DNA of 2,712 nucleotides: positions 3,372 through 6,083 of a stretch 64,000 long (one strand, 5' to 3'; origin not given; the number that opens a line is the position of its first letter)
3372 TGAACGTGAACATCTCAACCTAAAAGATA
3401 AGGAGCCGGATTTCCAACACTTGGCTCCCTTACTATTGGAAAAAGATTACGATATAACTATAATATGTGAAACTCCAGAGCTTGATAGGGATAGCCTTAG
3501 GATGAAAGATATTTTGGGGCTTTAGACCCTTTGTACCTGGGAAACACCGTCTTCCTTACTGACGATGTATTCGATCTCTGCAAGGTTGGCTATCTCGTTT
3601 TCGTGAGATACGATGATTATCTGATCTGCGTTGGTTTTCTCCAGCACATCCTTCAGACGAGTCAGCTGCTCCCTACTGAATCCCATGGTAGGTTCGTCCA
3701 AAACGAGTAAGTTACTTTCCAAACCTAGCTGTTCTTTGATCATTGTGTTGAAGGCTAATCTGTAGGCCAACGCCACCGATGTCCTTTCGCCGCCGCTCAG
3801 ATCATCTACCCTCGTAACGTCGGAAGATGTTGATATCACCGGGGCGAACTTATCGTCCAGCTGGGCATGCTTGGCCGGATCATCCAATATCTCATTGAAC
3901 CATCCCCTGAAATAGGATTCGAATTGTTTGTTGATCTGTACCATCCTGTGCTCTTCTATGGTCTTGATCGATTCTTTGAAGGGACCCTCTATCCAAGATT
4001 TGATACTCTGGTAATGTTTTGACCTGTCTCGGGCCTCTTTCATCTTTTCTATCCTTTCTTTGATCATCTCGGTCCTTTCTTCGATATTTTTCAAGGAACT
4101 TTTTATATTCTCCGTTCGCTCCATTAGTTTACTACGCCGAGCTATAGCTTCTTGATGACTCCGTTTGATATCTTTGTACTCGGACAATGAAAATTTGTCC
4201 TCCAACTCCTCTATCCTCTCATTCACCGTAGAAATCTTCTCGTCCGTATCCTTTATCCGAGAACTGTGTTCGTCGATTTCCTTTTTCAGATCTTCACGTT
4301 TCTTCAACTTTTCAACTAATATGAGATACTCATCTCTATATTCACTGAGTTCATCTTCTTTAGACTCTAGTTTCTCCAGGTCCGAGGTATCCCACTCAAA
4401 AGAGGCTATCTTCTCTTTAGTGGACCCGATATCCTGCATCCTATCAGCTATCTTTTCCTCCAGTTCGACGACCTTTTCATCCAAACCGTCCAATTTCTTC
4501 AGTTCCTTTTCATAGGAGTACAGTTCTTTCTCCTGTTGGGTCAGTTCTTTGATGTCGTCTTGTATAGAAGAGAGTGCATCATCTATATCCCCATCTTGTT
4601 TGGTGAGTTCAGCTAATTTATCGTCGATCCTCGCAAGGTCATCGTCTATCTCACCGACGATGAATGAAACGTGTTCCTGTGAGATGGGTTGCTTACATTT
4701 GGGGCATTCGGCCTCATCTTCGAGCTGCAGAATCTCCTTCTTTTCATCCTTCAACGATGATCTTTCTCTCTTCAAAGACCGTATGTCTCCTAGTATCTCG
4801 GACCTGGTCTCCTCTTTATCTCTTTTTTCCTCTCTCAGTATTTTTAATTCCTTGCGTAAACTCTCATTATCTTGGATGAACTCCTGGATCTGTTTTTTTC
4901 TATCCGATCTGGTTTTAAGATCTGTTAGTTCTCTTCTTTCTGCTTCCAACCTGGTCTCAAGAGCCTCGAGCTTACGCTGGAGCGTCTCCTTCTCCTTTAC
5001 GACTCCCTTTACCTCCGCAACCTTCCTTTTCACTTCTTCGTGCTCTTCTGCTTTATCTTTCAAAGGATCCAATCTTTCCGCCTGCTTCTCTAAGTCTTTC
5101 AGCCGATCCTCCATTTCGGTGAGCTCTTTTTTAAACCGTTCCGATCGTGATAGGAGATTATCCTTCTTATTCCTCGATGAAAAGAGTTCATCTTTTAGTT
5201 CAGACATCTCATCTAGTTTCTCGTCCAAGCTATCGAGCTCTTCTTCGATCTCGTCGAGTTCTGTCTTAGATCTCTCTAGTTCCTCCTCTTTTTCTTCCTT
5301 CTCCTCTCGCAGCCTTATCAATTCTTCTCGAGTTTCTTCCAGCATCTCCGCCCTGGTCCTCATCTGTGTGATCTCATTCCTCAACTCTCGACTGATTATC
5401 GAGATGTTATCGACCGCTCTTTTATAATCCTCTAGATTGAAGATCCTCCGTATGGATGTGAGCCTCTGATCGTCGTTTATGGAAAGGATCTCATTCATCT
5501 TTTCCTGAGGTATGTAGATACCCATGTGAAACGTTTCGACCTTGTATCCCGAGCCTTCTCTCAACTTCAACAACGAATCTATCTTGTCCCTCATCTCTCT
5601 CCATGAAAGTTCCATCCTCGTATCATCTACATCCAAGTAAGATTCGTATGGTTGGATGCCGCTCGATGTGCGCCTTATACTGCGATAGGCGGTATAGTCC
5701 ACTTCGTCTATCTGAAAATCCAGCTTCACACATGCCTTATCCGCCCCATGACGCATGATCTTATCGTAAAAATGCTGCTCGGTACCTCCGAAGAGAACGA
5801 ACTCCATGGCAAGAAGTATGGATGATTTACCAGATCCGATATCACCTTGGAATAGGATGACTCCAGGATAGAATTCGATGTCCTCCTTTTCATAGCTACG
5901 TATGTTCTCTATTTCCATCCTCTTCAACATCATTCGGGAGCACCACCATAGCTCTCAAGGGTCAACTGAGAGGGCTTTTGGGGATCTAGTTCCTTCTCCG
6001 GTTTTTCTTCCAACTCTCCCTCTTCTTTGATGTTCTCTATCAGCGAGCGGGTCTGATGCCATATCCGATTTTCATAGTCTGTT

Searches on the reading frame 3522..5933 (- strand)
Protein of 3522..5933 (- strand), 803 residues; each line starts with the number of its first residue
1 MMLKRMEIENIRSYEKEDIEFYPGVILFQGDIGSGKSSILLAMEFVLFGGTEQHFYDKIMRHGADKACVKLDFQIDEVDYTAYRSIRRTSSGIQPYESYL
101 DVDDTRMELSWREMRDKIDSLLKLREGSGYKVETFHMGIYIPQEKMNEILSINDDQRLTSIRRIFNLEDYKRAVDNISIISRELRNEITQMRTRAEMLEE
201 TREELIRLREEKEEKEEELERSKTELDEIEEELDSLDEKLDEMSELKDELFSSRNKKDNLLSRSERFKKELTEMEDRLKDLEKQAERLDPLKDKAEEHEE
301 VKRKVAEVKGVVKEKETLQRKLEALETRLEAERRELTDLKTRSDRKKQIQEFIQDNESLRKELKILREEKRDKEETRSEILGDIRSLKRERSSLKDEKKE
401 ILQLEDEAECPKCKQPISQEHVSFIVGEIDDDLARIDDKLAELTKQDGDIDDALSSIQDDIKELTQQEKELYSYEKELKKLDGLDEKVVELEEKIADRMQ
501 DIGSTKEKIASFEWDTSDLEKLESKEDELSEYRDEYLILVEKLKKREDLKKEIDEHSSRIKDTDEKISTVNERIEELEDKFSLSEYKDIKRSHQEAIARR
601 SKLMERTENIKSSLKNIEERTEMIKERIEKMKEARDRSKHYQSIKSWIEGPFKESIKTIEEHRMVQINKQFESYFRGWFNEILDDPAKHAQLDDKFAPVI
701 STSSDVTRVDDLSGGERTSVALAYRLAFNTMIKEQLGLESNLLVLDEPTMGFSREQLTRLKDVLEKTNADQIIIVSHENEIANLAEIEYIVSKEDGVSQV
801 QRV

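Call 46: search_protein_families(library=pfam, proteins=[window:3522-5933:-], max_evalue=0.00001)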
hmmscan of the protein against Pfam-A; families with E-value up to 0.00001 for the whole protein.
window:3522-5933:- (803 aa): 4 families
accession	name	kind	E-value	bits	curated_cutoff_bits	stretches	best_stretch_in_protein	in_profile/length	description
PF13476.12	AAA_23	-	2.4e-18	67.9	27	1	5-233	1-200/201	AAA domain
PF02463.25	SMC_N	-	4.4e-07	30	40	1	2-55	1-56/220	RecF/RecN/SMC N terminal domain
PF13175.12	AAA_15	-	5.5e-07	30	32.1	1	1-299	1-266/374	AAA ATPase domain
PF13555.12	AAA_29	-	1.2e-06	28.6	27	1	3-55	1-54/61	P-loop containing region of AAA domain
